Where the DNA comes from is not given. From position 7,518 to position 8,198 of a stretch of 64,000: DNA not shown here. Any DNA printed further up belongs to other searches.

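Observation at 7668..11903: Divergent operon pair (RibD_C reductase - MDR - PTPS-fold // GT4 - SAM methyltransferase): candidate pathway to a glycosylated, methylated pterin/pyrimidine-type metabolite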

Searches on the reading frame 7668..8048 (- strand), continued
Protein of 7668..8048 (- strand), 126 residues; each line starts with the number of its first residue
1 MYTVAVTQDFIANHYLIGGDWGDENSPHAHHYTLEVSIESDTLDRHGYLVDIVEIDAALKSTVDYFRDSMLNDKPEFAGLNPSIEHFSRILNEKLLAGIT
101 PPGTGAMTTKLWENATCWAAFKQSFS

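Call 40: list_cluster_members(proteins=[P0121, P0122, P0125, P0128, P0129, P0134, P0143, P0149, P0180, P0214])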
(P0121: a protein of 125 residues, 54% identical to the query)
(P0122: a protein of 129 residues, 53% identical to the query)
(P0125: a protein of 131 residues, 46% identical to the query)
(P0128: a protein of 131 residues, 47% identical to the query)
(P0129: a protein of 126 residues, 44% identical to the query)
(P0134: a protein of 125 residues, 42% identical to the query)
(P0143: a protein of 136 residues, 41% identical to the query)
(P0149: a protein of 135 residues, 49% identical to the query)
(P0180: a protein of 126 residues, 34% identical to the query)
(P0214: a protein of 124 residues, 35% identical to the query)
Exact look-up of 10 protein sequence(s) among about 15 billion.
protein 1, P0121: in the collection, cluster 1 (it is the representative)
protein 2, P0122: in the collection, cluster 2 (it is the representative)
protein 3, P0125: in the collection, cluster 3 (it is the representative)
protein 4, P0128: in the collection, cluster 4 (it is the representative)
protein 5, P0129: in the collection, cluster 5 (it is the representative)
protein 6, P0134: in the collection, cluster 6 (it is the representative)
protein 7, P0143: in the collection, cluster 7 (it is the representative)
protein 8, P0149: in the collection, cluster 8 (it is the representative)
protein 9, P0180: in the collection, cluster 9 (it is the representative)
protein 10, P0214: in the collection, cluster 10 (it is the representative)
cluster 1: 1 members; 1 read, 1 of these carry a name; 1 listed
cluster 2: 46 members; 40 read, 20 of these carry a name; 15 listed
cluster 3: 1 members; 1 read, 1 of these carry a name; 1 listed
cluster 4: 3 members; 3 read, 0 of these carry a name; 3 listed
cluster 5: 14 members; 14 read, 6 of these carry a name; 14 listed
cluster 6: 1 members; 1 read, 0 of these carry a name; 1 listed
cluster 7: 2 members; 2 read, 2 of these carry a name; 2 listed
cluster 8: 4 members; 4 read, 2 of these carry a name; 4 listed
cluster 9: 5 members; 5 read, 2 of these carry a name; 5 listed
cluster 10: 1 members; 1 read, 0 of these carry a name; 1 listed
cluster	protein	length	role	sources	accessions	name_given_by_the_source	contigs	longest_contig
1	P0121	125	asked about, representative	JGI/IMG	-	6-pyruvoyltetrahydropterin/6-carboxytetrahydropterin synthase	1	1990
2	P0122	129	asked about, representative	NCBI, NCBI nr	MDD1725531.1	MAG: 6-carboxytetrahydropterin synthase [Euryarchaeota archaeon] | 6-carboxytetrahydropterin synthase [Euryarchaeota archaeon]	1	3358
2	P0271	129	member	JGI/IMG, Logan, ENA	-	6-pyruvoyl-tetrahydropterin synthase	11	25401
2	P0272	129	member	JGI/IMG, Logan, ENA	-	6-pyruvoyltetrahydropterin/6-carboxytetrahydropterin synthase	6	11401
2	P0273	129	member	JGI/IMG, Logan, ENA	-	6-pyruvoyltetrahydropterin/6-carboxytetrahydropterin synthase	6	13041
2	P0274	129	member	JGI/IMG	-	6-pyruvoyltetrahydropterin/6-carboxytetrahydropterin synthase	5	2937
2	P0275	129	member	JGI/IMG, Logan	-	6-pyruvoyltetrahydropterin/6-carboxytetrahydropterin synthase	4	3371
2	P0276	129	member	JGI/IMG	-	6-pyruvoyltetrahydropterin/6-carboxytetrahydropterin synthase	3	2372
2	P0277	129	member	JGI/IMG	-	6-pyruvoyltetrahydropterin/6-carboxytetrahydropterin synthase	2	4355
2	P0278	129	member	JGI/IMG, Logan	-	6-pyruvoyltetrahydropterin/6-carboxytetrahydropterin synthase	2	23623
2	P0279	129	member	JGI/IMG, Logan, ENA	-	6-pyruvoyltetrahydropterin/6-carboxytetrahydropterin synthase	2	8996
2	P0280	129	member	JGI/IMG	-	6-pyruvoyltetrahydropterin/6-carboxytetrahydropterin synthase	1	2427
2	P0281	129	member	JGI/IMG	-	6-pyruvoyltetrahydropterin/6-carboxytetrahydropterin synthase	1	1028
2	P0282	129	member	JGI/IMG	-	6-pyruvoyltetrahydropterin/6-carboxytetrahydropterin synthase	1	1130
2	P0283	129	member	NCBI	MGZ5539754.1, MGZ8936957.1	MAG: 6-pyruvoyl trahydropterin synthase family protein [Halobacteriota archaeon]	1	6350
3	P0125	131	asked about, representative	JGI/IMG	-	6-pyruvoyltetrahydropterin/6-carboxytetrahydropterin synthase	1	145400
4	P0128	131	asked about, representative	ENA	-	-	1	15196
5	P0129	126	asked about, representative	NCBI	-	-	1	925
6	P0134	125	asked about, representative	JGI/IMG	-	-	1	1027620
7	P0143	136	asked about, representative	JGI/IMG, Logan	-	6-pyruvoyltetrahydropterin/6-carboxytetrahydropterin synthase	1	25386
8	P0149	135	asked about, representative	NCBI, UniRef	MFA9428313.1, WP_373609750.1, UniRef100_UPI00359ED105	6-pyruvoyl tetrahydropterin synthase family protein [Natronorubrum sp. A-ect3] | 6-pyruvoyl trahydropterin synthase family protein n=1 Tax=Natronorubrum sp. A-ect3 ...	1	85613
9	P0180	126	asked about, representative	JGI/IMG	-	6-pyruvoyltetrahydropterin/6-carboxytetrahydropterin synthase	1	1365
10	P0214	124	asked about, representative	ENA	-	-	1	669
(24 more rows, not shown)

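Call 43: find_homologous_proteins(query=P0122, max_evalue=1e-10)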
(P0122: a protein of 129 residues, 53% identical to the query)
Query P0122 (129 aa): 7956 proteins with E <= 1e-10 among 7960 candidates; the best 120 are listed.
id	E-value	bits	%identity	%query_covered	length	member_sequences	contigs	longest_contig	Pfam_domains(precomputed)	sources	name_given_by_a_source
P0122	3.7e-83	294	100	100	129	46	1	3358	PF01242.25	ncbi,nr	ncbi:MAG: 6-carboxytetrahydropterin synthase [Euryarchaeota archaeon]|nr:6-carboxytetrahydropterin s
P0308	2.8e-73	262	90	100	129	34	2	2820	PF01242.25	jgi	jgi:6-pyruvoyltetrahydropterin/6-carboxytetrahydropterin synthase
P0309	1.3e-70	253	88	100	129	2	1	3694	PF01242.25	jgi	jgi:6-pyruvoyltetrahydropterin/6-carboxytetrahydropterin synthase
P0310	3.6e-70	252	86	100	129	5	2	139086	PF01242.25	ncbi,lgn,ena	ncbi:MAG: 6-carboxytetrahydropterin synthase [Halobacteriota archaeon]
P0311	3.4e-69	249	86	100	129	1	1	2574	PF01242.25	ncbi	ncbi:MAG: 6-pyruvoyl trahydropterin synthase family protein [Halobacteriota archaeon]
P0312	4.8e-69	248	84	100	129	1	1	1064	PF01242.25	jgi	jgi:6-pyruvoyltetrahydropterin/6-carboxytetrahydropterin synthase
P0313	8.9e-68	244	83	100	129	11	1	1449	PF01242.25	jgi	jgi:6-pyruvoyltetrahydropterin/6-carboxytetrahydropterin synthase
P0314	1.8e-66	240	83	100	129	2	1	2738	PF01242.25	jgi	jgi:6-pyruvoyltetrahydropterin/6-carboxytetrahydropterin synthase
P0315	3.5e-66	239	82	100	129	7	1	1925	PF01242.25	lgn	-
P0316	9.1e-66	238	81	100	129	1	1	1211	PF01242.25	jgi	jgi:6-pyruvoyltetrahydropterin/6-carboxytetrahydropterin synthase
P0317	4.5e-65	235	85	97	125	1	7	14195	PF01242.25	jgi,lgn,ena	jgi:6-pyruvoyltetrahydropterin/6-carboxytetrahydropterin synthase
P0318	4.8e-65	235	81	100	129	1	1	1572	PF01242.25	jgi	jgi:6-pyruvoyltetrahydropterin/6-carboxytetrahydropterin synthase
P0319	1.7e-64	233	82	100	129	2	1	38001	PF01242.25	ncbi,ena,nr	ncbi:MAG TPA: 6-carboxytetrahydropterin synthase [Candidatus Bathyarchaeia archaeon]|nr:6-carboxytet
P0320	5.6e-64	232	82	100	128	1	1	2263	PF01242.25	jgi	jgi:6-pyruvoyltetrahydropterin/6-carboxytetrahydropterin synthase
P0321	6.5e-64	232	81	100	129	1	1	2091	PF01242.25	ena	-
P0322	1.7e-63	230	81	100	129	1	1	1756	PF01242.25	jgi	-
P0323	1.0e-62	228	79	100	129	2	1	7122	PF01242.25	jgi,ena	-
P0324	1.5e-62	227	78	100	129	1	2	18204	PF01242.25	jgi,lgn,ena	-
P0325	3.0e-61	223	77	100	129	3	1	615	PF01242.25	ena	-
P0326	9.5e-61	221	78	100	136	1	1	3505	PF01242.25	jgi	jgi:6-pyruvoyltetrahydropterin/6-carboxytetrahydropterin synthase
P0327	1.6e-60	221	76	98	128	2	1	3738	PF01242.25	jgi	jgi:6-pyruvoyltetrahydropterin/6-carboxytetrahydropterin synthase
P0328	9.3e-60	218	75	98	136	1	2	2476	PF01242.25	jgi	jgi:6-pyruvoyltetrahydropterin/6-carboxytetrahydropterin synthase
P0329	1.4e-58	214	74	100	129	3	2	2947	PF01242.25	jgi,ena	-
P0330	5.0e-57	209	77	95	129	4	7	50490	PF01242.25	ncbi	ncbi:MAG: 6-pyruvoyl trahydropterin synthase family protein [Halobacteriota archaeon]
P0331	3.0e-56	207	72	99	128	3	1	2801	PF01242.25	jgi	-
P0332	3.3e-54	200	70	98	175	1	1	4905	PF01242.25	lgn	-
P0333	3.6e-51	190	65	99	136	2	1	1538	PF01242.25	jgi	jgi:6-pyruvoyltetrahydropterin/6-carboxytetrahydropterin synthase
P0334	6.5e-51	190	64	99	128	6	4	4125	PF01242.25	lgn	-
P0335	2.8e-50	187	66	98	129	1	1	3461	PF01242.25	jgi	jgi:6-pyruvoyltetrahydropterin/6-carboxytetrahydropterin synthase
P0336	9.1e-50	186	65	98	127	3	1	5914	PF01242.25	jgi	jgi:6-pyruvoyltetrahydropterin/6-carboxytetrahydropterin synthase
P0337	1.2e-49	186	65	98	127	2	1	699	PF01242.25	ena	-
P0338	2.9e-49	184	66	97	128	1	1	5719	PF01242.25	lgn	-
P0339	3.2e-49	184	63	98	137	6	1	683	PF01242.25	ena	-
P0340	4.3e-49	184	62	98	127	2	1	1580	PF01242.25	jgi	jgi:6-pyruvoyltetrahydropterin/6-carboxytetrahydropterin synthase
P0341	5.3e-49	183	63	98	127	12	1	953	PF01242.25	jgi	jgi:6-pyruvoyltetrahydropterin/6-carboxytetrahydropterin synthase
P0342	7.1e-49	183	65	98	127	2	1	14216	PF01242.25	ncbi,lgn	ncbi:MAG: 6-carboxytetrahydropterin synthase [Methanotrichaceae archaeon]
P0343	8.9e-49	183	64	98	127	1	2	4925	PF01242.25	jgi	jgi:6-pyruvoyltetrahydropterin/6-carboxytetrahydropterin synthase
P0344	1.1e-48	182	62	99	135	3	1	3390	PF01242.25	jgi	jgi:6-pyruvoyltetrahydropterin/6-carboxytetrahydropterin synthase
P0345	2.0e-48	182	59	99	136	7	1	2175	PF01242.25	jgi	jgi:6-pyruvoyltetrahydropterin/6-carboxytetrahydropterin synthase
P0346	2.0e-48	182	67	94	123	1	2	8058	PF01242.25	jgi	jgi:6-pyruvoyltetrahydropterin/6-carboxytetrahydropterin synthase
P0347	2.8e-48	181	64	97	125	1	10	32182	PF01242.25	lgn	-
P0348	7.6e-48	180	63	97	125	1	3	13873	PF01242.25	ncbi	-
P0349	1.1e-47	179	67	94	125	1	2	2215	PF01242.25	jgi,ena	-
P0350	1.5e-47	179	65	94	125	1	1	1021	PF01242.25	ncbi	-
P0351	1.6e-47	179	61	99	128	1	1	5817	PF01242.25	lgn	-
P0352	2.0e-47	178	66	95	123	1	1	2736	PF01242.25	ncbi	ncbi:MAG: 6-pyruvoyl trahydropterin synthase family protein, partial [Candidatus Bathyarchaeia archa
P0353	2.6e-47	178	62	99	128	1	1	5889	PF01242.25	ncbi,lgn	-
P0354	3.1e-47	178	61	97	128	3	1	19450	PF01242.25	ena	-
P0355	4.4e-47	177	58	99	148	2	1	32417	PF01242.25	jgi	jgi:6-pyruvoyltetrahydropterin/6-carboxytetrahydropterin synthase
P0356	5.7e-47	177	62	99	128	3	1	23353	PF01242.25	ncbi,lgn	ncbi:MAG: 6-carboxytetrahydropterin synthase [Methanocella sp.]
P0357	7.7e-47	176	65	94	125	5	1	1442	PF01242.25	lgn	-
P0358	7.7e-47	176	65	94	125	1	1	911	PF01242.25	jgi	jgi:6-pyruvoyltetrahydropterin/6-carboxytetrahydropterin synthase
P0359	9.1e-47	176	64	97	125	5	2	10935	PF01242.25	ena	-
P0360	1.0e-46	176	65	93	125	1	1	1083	PF01242.25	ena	-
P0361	1.2e-46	176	63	99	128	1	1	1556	PF01242.25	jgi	jgi:6-pyruvoyltetrahydropterin/6-carboxytetrahydropterin synthase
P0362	1.3e-46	176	66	94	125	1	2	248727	PF01242.25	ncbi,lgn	-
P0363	1.4e-46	176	62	97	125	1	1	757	PF01242.25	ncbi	-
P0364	1.4e-46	176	62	97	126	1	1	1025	PF01242.25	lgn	-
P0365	1.7e-46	175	61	95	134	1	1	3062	PF01242.25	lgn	-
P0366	1.8e-46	175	65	94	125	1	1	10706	PF01242.25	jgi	jgi:6-pyruvoyltetrahydropterin/6-carboxytetrahydropterin synthase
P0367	2.0e-46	175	65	93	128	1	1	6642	PF01242.25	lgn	-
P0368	2.0e-46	175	65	93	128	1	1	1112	PF01242.25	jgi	jgi:6-pyruvoyltetrahydropterin/6-carboxytetrahydropterin synthase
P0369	2.0e-46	175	65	93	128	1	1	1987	PF01242.25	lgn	-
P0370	2.7e-46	175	64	94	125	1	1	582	PF01242.25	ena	-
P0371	2.8e-46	175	66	94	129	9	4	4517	PF01242.25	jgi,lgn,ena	jgi:6-pyruvoyltetrahydropterin/6-carboxytetrahydropterin synthase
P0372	2.8e-46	175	66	94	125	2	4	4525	PF01242.25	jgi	jgi:6-pyruvoyltetrahydropterin/6-carboxytetrahydropterin synthase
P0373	2.9e-46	175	62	97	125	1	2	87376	PF01242.25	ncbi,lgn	-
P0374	3.4e-46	174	62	94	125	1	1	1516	PF01242.25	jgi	jgi:6-pyruvoyltetrahydropterin/6-carboxytetrahydropterin synthase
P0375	3.5e-46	174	62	97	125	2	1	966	PF01242.25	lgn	-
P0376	3.7e-46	174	65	94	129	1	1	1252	PF01242.25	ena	-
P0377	3.8e-46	174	61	94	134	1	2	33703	PF01242.25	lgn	-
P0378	4.2e-46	174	60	99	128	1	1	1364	PF01242.25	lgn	-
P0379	4.2e-46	174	67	93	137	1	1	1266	PF01242.25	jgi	jgi:6-pyruvoyltetrahydropterin/6-carboxytetrahydropterin synthase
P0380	4.3e-46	174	65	95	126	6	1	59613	PF01242.25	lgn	-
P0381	4.3e-46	174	59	99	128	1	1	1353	PF01242.25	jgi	jgi:6-pyruvoyltetrahydropterin/6-carboxytetrahydropterin synthase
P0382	4.4e-46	174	66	94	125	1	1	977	PF01242.25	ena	-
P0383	4.6e-46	174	65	94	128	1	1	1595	PF01242.25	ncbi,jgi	ncbi:MAG: 6-carboxytetrahydropterin synthase [Anaerolineae bacterium]|jgi:6-pyruvoyltetrahydropterin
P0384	4.9e-46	174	63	94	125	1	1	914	PF01242.25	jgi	jgi:6-pyruvoyltetrahydropterin/6-carboxytetrahydropterin synthase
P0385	5.7e-46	174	64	94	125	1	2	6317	PF01242.25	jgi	jgi:6-pyruvoyltetrahydropterin/6-carboxytetrahydropterin synthase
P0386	6.2e-46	173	59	99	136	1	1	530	PF01242.25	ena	-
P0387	6.2e-46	173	65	98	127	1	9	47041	PF01242.25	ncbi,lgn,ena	-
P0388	6.3e-46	173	61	94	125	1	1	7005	PF01242.25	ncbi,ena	ncbi:MAG: 6-carboxytetrahydropterin synthase [Chloroflexota bacterium]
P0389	6.4e-46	173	62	94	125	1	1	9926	PF01242.25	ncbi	-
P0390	6.5e-46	173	62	97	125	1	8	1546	PF01242.25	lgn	-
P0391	6.6e-46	173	62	94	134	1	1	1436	PF01242.25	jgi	-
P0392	7.1e-46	173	61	94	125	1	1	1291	PF01242.25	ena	-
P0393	7.4e-46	173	60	99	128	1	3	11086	PF01242.25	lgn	-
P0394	7.4e-46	173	64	94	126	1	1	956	PF01242.25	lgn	-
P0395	7.7e-46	173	59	98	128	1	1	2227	PF01242.25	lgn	-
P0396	7.8e-46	173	65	94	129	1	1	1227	PF01242.25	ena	-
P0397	7.8e-46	173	62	94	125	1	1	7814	PF01242.25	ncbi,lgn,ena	ncbi:MAG: 6-carboxytetrahydropterin synthase [Chloroflexota bacterium]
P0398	8.4e-46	173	63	96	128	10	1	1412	PF01242.25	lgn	-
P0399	8.6e-46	173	66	94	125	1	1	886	PF01242.25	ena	-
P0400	8.7e-46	173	59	98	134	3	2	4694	PF01242.25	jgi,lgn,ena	-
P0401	9.1e-46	173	62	97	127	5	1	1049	PF01242.25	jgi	jgi:6-pyruvoyltetrahydropterin/6-carboxytetrahydropterin synthase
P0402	9.5e-46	173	65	93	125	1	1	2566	PF01242.25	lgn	-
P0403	9.7e-46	173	64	94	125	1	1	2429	PF01242.25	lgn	-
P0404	9.7e-46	173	64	94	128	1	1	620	PF01242.25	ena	-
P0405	9.8e-46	173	63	94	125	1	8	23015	PF01242.25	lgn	-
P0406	9.9e-46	173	63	97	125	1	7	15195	PF01242.25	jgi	jgi:6-pyruvoyltetrahydropterin/6-carboxytetrahydropterin synthase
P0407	1.0e-45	173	62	96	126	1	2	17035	PF01242.25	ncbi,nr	ncbi:MAG: 6-carboxytetrahydropterin synthase [Anaerolineales bacterium]|nr:6-carboxytetrahydropterin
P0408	1.0e-45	173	61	94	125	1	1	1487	PF01242.25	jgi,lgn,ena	-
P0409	1.0e-45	173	62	98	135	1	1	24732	PF01242.25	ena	-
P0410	1.1e-45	173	60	100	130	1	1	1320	PF01242.25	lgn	-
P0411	1.1e-45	173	61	100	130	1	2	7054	PF01242.25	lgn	-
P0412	1.1e-45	173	64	94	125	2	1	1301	PF01242.25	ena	-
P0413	1.1e-45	173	64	94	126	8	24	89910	PF01242.25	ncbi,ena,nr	ncbi:MAG: 6-carboxytetrahydropterin synthase [Anaerolineales bacterium]|nr:6-carboxytetrahydropterin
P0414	1.2e-45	173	61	94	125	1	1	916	PF01242.25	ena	-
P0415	1.2e-45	173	63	98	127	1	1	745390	PF01242.25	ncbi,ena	-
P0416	1.2e-45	173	65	94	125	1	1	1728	PF01242.25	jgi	-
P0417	1.2e-45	173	62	95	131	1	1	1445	PF01242.25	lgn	-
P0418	1.2e-45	173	66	94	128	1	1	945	PF01242.25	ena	-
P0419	1.3e-45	172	63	97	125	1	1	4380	PF01242.25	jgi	-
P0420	1.3e-45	172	63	94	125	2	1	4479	PF01242.25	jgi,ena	-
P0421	1.3e-45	172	62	94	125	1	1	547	PF01242.25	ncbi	-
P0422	1.4e-45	172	60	98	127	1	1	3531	PF01242.25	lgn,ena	-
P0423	1.4e-45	172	64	94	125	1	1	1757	PF01242.25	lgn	-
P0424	1.4e-45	172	64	94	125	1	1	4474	PF01242.25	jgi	jgi:6-pyruvoyltetrahydropterin/6-carboxytetrahydropterin synthase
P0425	1.4e-45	172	61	97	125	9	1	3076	PF01242.25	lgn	-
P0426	1.5e-45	172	64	98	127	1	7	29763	PF01242.25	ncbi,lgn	-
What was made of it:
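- The PTPS-fold family does extend into Euryarchaeota (calls 40, 43).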

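Call 44: find_encoding_contigs(protein=P0310, flank=10000, max_places=2)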
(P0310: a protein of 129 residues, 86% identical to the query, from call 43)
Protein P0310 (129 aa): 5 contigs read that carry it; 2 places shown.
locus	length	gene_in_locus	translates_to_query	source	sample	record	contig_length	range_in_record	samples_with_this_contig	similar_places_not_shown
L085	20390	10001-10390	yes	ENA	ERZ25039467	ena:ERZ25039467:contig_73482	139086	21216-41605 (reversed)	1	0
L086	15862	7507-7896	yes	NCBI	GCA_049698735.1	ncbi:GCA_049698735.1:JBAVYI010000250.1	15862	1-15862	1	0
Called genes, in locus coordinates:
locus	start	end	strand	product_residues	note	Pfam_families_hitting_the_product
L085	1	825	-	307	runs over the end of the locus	-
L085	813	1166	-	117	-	PF02627:CMD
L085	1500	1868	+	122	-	PF00903:Glyoxalase, PF22677:Ble-like_N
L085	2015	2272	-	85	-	PF11746:DUF3303, PF08734:GYD (faint)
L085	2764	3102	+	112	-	-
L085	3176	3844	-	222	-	PF00881:Nitroreductase, PF14512:TM1586_NiRdase (faint)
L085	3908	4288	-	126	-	-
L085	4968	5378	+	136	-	PF14512:TM1586_NiRdase (faint), PF00881:Nitroreductase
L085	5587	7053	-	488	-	PF07690:MFS_1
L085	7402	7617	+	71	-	-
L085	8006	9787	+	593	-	PF00925:GTP_cyclohydro2, PF00107:ADH_zinc_N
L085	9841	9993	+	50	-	-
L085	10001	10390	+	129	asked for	PF01242:PTPS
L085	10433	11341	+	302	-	PF00534:Glycos_transf_1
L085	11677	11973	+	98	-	PF00011:HSP20 (faint)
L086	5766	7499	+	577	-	PF00925:GTP_cyclohydro2, PF16912:Glu_dehyd_C (weak), PF00107:ADH_zinc_N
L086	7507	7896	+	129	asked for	PF01242:PTPS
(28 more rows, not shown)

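Call 45: find_encoding_contigs(protein=P0356, flank=10000, max_places=2)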
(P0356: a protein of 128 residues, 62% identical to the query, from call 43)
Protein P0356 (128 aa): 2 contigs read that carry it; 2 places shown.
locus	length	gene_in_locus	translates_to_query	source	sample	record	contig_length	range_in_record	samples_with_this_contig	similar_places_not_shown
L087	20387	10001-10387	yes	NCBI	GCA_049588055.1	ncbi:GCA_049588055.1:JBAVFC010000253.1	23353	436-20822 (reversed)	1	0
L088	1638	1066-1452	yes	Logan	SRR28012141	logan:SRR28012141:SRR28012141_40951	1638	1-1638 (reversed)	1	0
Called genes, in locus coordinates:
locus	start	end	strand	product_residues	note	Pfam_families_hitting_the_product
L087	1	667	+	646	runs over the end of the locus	PF00122:E1-E2_ATPase, PF00702:Hydrolase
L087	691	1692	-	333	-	PF01408:GFO_IDH_MocA, PF02894:GFO_IDH_MocA_C, PF22725:GFO_IDH_MocA_C3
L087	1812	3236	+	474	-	PF07881:Fucose_iso_N1, PF07882:Fucose_iso_N2 (weak), PF02952:Fucose_iso_C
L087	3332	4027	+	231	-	PF00970:FAD_binding_6 (weak), PF08022:FAD_binding_8 (faint), PF00175:NAD_binding_1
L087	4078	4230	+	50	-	-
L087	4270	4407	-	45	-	-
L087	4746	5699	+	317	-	PF13489:Methyltransf_23 (weak), PF08242:Methyltransf_12 (weak)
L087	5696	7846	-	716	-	PF14742:GDE_N_bis, PF22422:MGH1-like_GH, PF06202:GDE_C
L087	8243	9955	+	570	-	PF00925:GTP_cyclohydro2, PF00107:ADH_zinc_N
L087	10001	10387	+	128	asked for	PF01242:PTPS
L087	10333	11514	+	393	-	PF13579:Glyco_trans_4_4, PF13439:Glyco_transf_4 (weak), PF20706:GT4-conflict, PF00534:Glycos_transf_1, PF13692:Glyco_trans_1_4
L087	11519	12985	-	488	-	PF00989:PAS (faint), PF08448:PAS_4 (faint), PF13188:PAS_8 (faint), PF13426:PAS_9 (faint), PF02518:HATPase_c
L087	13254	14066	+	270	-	-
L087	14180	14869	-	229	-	PF01163:RIO1 (weak), PF01636:APH (weak)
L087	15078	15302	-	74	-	-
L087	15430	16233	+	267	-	PF00696:AA_kinase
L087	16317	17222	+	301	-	PF12849:PBP_like_2, PF13531:SBP_bac_11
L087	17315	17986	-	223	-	PF00005:ABC_tran, PF02463:SMC_N (faint), PF13304:AAA_21 (faint)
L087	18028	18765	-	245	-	PF00528:BPD_transp_1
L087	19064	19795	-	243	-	PF00989:PAS, PF13188:PAS_8 (faint), PF08448:PAS_4 (weak), PF13426:PAS_9, PF08447:PAS_3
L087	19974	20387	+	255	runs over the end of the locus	PF01026:TatD_DNase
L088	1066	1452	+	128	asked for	PF01242:PTPS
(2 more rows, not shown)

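Call 46: find_encoding_contigs(protein=P0413, flank=10000, max_places=2)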
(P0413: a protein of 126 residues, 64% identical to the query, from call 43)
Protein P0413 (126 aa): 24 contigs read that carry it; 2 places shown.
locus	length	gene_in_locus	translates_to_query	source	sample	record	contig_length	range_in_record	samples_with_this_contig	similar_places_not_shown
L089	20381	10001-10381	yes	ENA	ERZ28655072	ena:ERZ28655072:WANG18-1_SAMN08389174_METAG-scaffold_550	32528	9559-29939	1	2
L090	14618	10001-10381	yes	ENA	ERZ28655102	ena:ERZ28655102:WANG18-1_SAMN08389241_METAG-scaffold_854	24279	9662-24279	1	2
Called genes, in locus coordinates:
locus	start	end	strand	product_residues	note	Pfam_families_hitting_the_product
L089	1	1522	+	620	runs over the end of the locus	PF12229:PG_binding_4, PF04294:VanW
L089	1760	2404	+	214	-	PF02397:Bac_transf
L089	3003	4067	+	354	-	PF27675:YCF81_N, PF01850:PIN (weak), PF01938:TRAM (weak)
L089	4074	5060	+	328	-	PF00749:tRNA-synt_1c (faint), PF19269:Anticodon_2 (weak)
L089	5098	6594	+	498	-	PF00133:tRNA-synt_1 (faint), PF01406:tRNA-synt_1e, PF09334:tRNA-synt_1g (weak), PF09190:DALR_2, PF23493:CysS_C (weak)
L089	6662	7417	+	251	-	PF08032:SpoU_sub_bind, PF00588:SpoU_methylase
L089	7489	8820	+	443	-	PF00925:GTP_cyclohydro2, PF01872:RibD_C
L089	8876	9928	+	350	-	PF00107:ADH_zinc_N (weak), PF13602:ADH_zinc_N_2 (weak)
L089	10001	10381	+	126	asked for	PF01242:PTPS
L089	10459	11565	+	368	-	PF13439:Glyco_transf_4, PF13579:Glyco_trans_4_4, PF20706:GT4-conflict, PF00534:Glycos_transf_1, PF13692:Glyco_trans_1_4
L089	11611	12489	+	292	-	PF13489:Methyltransf_23 (weak), PF13847:Methyltransf_31, PF08241:Methyltransf_11 (weak), PF08242:Methyltransf_12, PF13649:Methyltransf_25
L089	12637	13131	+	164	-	-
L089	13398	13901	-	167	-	-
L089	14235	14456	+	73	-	-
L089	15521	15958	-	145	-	PF13462:Thioredoxin_4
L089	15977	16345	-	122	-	-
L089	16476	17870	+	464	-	PF07690:MFS_1, PF12832:MFS_1_like, PF07690:MFS_1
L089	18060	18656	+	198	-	PF04542:Sigma70_r2, PF08281:Sigma70_r4_2, PF04545:Sigma70_r4 (weak)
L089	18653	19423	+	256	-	PF13490:zf-HC2 (weak)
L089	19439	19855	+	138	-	-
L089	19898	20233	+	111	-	-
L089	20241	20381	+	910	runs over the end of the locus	?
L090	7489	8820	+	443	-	PF00925:GTP_cyclohydro2, PF01872:RibD_C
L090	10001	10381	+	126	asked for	PF01242:PTPS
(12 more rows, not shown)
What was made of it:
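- It is fused to RibD_C in Anaerolineales (443 aa) and to the MDR in a Halobacteriota MAG and in Methanocella (570-593 aa) (calls 44-46).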

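Call 52: find_encoding_contigs(protein=P0319, flank=8000, max_places=1)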
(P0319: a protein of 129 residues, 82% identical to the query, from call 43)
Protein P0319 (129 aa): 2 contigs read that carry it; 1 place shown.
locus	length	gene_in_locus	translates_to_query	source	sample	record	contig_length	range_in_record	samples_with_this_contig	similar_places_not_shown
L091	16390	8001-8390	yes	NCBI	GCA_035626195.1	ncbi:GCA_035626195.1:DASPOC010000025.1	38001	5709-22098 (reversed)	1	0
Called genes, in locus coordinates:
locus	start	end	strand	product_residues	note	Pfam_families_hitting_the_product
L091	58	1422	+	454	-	PF04443:LuxE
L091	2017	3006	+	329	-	PF01841:Transglut_core (weak)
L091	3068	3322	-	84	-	-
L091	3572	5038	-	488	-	PF07690:MFS_1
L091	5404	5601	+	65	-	-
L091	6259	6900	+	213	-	PF00925:GTP_cyclohydro2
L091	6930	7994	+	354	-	PF16912:Glu_dehyd_C (weak), PF00107:ADH_zinc_N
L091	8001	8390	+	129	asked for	PF01242:PTPS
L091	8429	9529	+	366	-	PF20706:GT4-conflict, PF00534:Glycos_transf_1, PF13692:Glyco_trans_1_4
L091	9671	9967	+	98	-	-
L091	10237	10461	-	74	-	-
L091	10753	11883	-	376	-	PF01321:Creatinase_N, PF00557:Peptidase_M24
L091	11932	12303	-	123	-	-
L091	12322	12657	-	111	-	PF02311:AraC_binding (weak), PF07883:Cupin_2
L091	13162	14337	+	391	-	PF10011:DUF2254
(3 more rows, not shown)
